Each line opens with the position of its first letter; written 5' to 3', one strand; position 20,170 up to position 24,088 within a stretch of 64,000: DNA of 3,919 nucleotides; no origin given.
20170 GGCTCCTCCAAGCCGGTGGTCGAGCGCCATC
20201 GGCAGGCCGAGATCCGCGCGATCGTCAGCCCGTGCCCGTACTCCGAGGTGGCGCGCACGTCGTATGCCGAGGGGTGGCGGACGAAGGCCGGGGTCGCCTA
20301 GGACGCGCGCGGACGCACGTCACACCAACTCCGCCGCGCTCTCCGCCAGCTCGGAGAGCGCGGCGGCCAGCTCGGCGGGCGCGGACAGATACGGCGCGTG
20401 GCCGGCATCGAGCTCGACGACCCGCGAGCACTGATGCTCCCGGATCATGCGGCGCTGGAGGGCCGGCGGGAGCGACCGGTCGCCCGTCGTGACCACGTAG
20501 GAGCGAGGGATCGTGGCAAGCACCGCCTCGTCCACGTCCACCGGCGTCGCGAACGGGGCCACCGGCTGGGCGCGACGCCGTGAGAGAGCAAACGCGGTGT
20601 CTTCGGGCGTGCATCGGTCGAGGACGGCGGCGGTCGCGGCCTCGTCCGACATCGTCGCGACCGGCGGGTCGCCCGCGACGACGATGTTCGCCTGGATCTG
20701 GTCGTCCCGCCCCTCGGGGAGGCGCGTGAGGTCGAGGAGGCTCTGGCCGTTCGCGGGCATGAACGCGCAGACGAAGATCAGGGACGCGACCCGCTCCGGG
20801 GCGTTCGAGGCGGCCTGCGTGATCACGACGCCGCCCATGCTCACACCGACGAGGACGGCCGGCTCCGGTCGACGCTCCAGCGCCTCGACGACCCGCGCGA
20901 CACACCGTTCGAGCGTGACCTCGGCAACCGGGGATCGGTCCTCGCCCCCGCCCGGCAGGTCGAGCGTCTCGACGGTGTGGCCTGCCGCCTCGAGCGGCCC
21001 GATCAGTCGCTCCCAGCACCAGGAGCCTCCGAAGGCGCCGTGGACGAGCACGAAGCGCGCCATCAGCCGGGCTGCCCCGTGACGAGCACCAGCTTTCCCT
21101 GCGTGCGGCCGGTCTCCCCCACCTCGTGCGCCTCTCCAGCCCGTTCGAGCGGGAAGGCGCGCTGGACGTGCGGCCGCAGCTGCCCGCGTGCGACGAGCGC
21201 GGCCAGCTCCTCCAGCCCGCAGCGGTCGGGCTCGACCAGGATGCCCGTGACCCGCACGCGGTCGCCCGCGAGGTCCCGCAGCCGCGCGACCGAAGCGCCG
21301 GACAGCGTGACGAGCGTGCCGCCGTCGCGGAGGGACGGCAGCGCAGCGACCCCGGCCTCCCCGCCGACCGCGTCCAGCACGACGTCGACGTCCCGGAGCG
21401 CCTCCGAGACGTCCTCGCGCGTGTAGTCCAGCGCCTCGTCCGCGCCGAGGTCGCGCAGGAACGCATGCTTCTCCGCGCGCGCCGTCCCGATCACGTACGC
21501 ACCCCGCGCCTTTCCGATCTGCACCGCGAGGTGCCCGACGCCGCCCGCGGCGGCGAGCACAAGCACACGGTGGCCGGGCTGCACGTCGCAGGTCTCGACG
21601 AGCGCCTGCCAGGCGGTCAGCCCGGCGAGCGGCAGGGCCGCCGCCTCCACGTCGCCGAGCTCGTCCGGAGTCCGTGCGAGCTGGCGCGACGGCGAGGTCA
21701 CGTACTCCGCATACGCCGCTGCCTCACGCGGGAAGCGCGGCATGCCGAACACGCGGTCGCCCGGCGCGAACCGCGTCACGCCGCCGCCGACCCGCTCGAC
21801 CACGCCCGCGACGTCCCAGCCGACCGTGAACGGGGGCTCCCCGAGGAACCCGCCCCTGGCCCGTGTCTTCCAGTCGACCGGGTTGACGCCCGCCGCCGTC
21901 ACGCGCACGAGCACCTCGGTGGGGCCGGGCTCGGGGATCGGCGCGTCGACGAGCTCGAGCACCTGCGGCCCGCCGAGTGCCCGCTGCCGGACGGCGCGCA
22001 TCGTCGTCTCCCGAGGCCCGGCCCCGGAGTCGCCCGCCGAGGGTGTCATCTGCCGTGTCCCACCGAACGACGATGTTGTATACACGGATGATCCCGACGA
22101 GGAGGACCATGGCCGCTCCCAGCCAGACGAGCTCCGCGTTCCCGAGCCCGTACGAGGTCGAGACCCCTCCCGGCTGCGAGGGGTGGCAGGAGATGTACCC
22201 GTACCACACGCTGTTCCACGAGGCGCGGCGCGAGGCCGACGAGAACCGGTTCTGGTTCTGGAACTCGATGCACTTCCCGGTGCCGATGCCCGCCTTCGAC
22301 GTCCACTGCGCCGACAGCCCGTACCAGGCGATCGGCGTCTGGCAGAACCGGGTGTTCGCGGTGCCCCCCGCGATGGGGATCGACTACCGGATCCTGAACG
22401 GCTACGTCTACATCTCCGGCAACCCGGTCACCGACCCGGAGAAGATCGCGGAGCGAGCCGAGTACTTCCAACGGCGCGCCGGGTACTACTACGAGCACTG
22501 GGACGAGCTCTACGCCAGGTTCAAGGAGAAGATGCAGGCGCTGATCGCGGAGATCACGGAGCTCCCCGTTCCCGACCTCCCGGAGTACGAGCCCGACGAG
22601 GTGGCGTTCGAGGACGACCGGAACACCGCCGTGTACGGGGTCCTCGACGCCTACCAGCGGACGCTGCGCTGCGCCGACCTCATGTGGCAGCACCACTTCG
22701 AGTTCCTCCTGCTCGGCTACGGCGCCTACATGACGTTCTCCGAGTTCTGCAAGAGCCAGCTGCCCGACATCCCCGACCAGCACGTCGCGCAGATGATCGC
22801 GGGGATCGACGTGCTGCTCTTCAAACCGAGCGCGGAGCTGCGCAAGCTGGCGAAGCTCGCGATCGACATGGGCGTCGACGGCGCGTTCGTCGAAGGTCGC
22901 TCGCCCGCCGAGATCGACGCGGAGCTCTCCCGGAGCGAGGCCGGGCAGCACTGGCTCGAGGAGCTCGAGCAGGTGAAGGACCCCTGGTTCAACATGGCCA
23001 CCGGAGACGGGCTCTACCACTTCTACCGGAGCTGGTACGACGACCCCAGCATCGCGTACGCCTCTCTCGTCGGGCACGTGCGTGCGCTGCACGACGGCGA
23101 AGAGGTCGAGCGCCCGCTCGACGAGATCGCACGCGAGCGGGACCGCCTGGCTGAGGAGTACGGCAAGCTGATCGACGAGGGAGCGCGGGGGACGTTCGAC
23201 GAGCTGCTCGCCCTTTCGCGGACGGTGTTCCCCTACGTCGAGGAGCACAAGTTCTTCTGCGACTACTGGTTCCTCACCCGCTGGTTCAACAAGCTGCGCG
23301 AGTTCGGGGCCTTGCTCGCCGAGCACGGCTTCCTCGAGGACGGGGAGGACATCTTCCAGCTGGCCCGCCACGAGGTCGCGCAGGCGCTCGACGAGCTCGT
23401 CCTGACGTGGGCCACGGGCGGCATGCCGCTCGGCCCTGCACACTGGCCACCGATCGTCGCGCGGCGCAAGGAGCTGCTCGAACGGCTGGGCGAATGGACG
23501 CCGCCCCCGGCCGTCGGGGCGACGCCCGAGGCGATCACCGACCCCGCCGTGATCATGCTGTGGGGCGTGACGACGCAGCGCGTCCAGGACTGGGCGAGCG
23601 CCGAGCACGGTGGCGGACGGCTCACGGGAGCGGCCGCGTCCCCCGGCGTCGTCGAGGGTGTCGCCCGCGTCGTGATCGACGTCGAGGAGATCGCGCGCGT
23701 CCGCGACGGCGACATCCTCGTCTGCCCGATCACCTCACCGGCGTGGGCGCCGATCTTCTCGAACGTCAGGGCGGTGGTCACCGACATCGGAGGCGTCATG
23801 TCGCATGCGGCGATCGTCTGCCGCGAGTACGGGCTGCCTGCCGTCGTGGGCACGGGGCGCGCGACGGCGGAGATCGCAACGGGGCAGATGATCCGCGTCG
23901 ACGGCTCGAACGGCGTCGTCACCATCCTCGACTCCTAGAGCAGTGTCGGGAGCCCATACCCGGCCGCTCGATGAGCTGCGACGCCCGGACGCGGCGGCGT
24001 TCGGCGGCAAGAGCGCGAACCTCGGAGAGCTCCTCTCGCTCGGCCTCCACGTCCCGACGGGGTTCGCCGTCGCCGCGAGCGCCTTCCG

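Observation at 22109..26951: Split PEP-synthase-like kinase (PpsA/PpsB type) in one operon with BCCP and a carboxyltransferase, but no biotin carboxylase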

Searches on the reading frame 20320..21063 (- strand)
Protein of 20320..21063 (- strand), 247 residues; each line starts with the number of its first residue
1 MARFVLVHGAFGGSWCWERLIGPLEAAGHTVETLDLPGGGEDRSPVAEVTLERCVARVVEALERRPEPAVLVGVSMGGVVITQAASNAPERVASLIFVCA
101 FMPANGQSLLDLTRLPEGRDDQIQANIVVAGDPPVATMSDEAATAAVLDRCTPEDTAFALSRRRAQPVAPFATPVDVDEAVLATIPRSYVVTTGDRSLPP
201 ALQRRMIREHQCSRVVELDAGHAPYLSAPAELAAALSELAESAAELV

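Call 5: search_protein_families(library=pfam, proteins=[window:20320-21063:-], max_evalue=0.01)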
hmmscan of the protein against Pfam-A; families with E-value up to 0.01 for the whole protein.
window:20320-21063:- (247 aa): 6 families
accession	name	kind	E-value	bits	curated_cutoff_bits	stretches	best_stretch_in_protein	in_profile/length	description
PF12697.13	Abhydrolase_6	-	5.5e-29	102.8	26.3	1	4-235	1-217/217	Alpha/beta hydrolase family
PF00561.26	Abhydrolase_1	-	2.3e-19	70.4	25.8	1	4-114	3-119/245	alpha/beta hydrolase fold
PF12146.15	Hydrolase_4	-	3.1e-08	33.6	27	1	3-104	6-113/239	Serine aminopeptidase, S33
PF06821.19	Ser_hydrolase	-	0.00019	21.9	22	1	47-147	35-140/172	Serine hydrolase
PF20408.4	Abhydrolase_11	-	0.00043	20.5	27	1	40-106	49-114/193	Alpha/beta hydrolase domain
PF00975.26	Thioesterase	-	0.0078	16.9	26.4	0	5-87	4-86/226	Thioesterase domain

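Call 62: search_protein_families(library=ncbifam, proteins=[window:20320-21063:-], max_evalue=1e-20)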
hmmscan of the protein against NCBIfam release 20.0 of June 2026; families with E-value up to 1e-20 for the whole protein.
window:20320-21063:- (247 aa): 0 families

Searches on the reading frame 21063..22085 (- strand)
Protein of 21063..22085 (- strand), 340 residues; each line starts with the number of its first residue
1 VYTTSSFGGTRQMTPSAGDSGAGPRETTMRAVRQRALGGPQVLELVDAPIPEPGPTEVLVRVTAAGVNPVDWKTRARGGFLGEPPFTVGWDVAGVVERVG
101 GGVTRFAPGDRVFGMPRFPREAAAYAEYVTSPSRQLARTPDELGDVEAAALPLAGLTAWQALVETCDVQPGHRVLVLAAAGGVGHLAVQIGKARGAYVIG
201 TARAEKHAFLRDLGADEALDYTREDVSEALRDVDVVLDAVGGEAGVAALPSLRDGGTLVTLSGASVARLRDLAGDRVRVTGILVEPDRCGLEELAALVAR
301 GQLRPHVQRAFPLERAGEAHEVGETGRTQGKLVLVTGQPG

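Call 5: search_protein_families(library=pfam, proteins=[window:21063-22085:-], max_evalue=0.01)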
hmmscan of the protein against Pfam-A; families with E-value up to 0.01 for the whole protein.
window:21063-22085:- (340 aa): 4 families
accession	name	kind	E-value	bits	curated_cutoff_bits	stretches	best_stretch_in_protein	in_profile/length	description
PF13602.12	ADH_zinc_N_2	-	5.1e-28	99.1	27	1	213-334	1-134/134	Zinc-binding dehydrogenase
PF08240.17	ADH_N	-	1e-18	67.9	23.5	1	54-141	1-104/104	Alcohol dehydrogenase GroES-like domain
PF00107.32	ADH_zinc_N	-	1.6e-16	60.9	31.8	1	182-284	1-114/129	Zinc-binding dehydrogenase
PF19135.5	DUF5818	-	0.0034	17.3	27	1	253-288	15-48/57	Protein of unknown function (DUF5818)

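Call 62: search_protein_families(library=ncbifam, proteins=[window:21063-22001:-], max_evalue=1e-20)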
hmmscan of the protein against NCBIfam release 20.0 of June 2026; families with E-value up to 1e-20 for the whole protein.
window:21063-22001:- (312 aa): 8 families
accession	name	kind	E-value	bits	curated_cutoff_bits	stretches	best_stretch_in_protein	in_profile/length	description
TIGR02824.1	quinone_pig3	subfamily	3.3e-55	187.4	296.8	1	1-307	1-324/325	putative NAD(P)H quinone oxidoreductase, PIG3 family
TIGR02817.1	adh_fam_1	subfamily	1.8e-39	136.1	284.05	1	11-204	13-211/336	zinc-binding alcohol dehydrogenase family protein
NF008024.0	PRK10754.1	subfamily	7.5e-37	127.1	348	1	5-238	6-243/327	NADPH:quinone reductase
NF010344.0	PRK13771.1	subfamily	2.1e-29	102.6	349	0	96-306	117-331/334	putative alcohol dehydrogenase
TIGR01751.1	crot-CoA-red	equivalog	1.6e-28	99.6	378.55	0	95-205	140-253/398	crotonyl-CoA carboxylase/reductase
NF041183.1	Pks2_ls1_myc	equivalog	5.1e-28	96.5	2400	1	5-233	1410-1642/2086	sulfolipid-1 biosynthesis phthioceranic/hydroxyphthioceranic acid synthase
TIGR02823.1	oxido_YhdH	subfamily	1.1e-22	80.3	297.25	1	27-236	26-243/324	acrylyl-CoA reductase family protein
NF041172.1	AcrlCoa_red_Thmprot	equivalog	1.3e-22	80.2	500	0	97-306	118-332/334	acryloyl-CoA reductase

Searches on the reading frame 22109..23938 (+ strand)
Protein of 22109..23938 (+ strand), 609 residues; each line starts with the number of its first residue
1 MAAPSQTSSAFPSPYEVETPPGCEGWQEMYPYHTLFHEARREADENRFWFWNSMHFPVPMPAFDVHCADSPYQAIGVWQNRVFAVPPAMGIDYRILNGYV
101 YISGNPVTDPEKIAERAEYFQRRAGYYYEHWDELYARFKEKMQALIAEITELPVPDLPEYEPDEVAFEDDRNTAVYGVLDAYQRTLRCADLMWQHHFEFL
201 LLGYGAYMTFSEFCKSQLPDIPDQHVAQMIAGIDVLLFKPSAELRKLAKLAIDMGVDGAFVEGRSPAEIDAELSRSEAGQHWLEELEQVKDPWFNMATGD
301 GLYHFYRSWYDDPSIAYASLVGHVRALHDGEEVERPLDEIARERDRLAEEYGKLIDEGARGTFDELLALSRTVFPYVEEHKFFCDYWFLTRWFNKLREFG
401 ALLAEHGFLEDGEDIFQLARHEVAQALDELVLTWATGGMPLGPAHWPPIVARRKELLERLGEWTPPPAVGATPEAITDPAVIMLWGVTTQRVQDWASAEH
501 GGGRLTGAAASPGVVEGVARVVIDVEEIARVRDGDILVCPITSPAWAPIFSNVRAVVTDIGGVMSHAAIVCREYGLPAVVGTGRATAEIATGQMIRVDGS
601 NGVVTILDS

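Call 5: search_protein_families(library=pfam, proteins=[window:22109-23938:+], max_evalue=0.01)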
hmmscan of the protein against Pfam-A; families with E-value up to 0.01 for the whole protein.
window:22109-23938:+ (609 aa): 1 family
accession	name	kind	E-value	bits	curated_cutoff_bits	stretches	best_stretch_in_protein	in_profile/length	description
PF00391.29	PEP-utilizers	-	5.2e-25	87.3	23.1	1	532-602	2-72/72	PEP-utilising enzyme, mobile domain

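Call 6: search_protein_families(library=ncbifam, proteins=[window:22109-23938:+], max_evalue=0.001)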
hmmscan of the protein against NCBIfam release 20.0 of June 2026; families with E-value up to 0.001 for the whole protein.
window:22109-23938:+ (609 aa): 26 families (the best 25 are shown)
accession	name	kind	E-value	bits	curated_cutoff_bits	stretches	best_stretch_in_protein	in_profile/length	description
NF006153.0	PRK08296.1-5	subfamily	1.3e-275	915.6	578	1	9-608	3-607/608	hypothetical protein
NF006151.0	PRK08296.1-3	equivalog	3.5e-240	798.6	693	1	9-608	5-604/604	hypothetical protein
NF006152.0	PRK08296.1-4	equivalog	3.5e-194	646.6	723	1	11-606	3-607/609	hypothetical protein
NF006150.0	PRK08296.1-2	subfamily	7.9e-190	632.2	650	1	9-608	4-606/633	hypothetical protein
NF004878.0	PRK06241.1-3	subfamily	1.2e-42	146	945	1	308-608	615-890/891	phosphoenolpyruvate synthase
NF006149.0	PRK08296.1-1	equivalog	5e-36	124.2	730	1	46-608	15-568/568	hypothetical protein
NF041857.1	RIF_Ptrans_rph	equivalog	2.8e-35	121.9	999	1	366-607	653-864/864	rifamycin-inactivating phosphotransferase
NF004877.0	PRK06241.1-2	subfamily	1e-33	116.7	866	1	501-607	763-868/869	phosphoenolpyruvate synthase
NF004880.0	PRK06241.2-1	equivalog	1.4e-31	109.3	972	1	502-607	733-837/837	phosphoenolpyruvate synthase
NF004879.0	PRK06241.1-4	equivalog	8e-31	106.9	976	1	505-607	767-868/868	phosphoenolpyruvate synthase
NF005057.0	PRK06464.1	equivalog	2e-30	105.5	598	1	499-604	352-460/798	phosphoenolpyruvate synthase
NF004881.0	PRK06241.2-2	equivalog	9.4e-30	103.6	883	1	396-608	696-891/898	phosphoenolpyruvate synthase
TIGR01418.1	PEP_synth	equivalog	2.2e-29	102.4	739.75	1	504-604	353-456/784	pyruvate, water dikinase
NF052631.1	prodigiosin_PigC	equivalog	2.7e-29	101.7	1300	1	478-606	753-881/883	prodigiosin ligase PigC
NF052632.1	undecylprod_RedH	equivalog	3.5e-29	101.3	1350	1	497-608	767-879/880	undecylprodigiosin ligase RedH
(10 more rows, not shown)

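Call 67: list_cluster_members(proteins=[P0001, window:22109-23938:+, window:25024-25470:+, window:23943-25016:+])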
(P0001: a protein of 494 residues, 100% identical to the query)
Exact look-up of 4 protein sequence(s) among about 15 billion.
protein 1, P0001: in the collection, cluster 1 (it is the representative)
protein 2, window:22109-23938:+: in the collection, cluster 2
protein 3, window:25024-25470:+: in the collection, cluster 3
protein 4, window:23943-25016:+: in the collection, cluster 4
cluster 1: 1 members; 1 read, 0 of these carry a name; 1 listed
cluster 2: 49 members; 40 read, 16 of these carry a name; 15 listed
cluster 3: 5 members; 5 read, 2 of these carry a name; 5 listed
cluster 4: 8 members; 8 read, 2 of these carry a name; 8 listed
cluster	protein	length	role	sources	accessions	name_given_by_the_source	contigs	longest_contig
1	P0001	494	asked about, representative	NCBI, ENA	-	-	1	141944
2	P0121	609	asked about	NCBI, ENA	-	-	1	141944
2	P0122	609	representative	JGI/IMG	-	phosphohistidine swiveling domain-containing protein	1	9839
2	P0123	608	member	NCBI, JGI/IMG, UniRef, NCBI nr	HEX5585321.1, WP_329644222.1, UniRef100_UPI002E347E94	PEP-utilizing enzyme [Gaiella sp.] | pyruvate,water dikinase | PEP-utilizing enzyme n=1 Tax=Gaiella sp. TaxID=2663207 RepID=UPI002E347E94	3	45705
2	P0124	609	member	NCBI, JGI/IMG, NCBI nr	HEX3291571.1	MAG TPA: PEP-utilizing enzyme [Gaiella sp.] | pyruvate,water dikinase | PEP-utilizing enzyme [Gaiella sp.]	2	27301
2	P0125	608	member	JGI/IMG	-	pyruvate,water dikinase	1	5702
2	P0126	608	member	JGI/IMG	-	pyruvate,water dikinase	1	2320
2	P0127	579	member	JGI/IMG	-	pyruvate,water dikinase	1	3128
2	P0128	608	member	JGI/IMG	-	pyruvate,water dikinase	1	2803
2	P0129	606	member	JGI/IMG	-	phosphohistidine swiveling domain-containing protein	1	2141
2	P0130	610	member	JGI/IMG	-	pyruvate,water dikinase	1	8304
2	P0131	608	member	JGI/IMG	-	pyruvate,water dikinase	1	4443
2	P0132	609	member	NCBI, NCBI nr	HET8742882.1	MAG TPA: PEP-utilizing enzyme [Gaiella sp.] | PEP-utilizing enzyme [Gaiella sp.]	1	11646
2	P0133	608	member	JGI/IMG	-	pyruvate,water dikinase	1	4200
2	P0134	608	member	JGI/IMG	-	pyruvate,water dikinase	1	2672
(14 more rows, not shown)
